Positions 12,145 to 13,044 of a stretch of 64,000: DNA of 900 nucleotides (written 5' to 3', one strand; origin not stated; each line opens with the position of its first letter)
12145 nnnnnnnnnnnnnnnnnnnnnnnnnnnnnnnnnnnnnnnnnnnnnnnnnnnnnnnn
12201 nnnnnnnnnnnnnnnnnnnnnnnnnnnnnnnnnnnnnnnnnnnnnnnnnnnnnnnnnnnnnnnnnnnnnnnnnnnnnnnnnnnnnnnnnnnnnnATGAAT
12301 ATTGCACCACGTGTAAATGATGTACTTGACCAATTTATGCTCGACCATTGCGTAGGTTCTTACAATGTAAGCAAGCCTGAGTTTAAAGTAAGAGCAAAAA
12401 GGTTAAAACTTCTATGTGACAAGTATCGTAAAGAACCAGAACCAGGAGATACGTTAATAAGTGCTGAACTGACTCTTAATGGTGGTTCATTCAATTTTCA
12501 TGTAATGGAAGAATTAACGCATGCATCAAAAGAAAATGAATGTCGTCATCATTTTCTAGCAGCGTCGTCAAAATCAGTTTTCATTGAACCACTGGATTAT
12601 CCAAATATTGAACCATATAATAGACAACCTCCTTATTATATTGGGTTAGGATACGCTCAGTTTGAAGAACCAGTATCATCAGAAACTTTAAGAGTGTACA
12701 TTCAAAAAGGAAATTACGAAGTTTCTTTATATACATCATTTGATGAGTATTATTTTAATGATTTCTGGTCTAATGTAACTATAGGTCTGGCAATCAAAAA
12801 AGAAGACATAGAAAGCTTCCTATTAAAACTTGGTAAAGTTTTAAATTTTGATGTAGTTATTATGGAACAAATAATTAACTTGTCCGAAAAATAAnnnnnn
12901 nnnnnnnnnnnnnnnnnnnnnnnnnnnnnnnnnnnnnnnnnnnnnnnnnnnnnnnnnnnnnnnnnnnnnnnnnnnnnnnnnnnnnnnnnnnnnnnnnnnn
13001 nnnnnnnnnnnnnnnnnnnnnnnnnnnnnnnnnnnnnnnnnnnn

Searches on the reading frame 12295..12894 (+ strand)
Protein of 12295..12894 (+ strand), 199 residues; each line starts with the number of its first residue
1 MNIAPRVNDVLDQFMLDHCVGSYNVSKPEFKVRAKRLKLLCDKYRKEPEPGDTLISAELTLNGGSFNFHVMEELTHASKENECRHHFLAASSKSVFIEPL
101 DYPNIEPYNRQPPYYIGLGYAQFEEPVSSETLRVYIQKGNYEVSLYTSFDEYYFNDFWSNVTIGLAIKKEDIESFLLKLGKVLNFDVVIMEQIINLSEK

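Call 17: search_protein_families(library=phrogs, proteins=[window:12295-12894:+], max_evalue=0.00001)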
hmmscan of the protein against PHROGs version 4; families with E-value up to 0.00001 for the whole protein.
window:12295-12894:+ (199 aa): 0 families

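Call 41: find_encoding_contigs(protein=window:12295-12894:+, flank=10000, max_places=4)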
Protein window:12295-12894:+ (199 aa): 2 contigs read that carry it; 1 place shown.
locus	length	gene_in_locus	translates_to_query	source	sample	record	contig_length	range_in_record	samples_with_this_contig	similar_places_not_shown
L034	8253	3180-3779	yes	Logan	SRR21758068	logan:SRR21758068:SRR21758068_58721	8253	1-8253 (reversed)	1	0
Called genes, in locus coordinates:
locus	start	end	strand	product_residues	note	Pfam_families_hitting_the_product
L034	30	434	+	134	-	-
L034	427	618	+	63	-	-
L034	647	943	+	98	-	-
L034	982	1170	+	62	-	-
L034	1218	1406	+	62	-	-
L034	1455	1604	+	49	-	-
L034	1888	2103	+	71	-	-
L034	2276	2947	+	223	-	-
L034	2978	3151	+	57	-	-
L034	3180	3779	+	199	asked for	-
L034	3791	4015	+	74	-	-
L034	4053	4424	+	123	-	-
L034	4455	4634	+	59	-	-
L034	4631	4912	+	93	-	-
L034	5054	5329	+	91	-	-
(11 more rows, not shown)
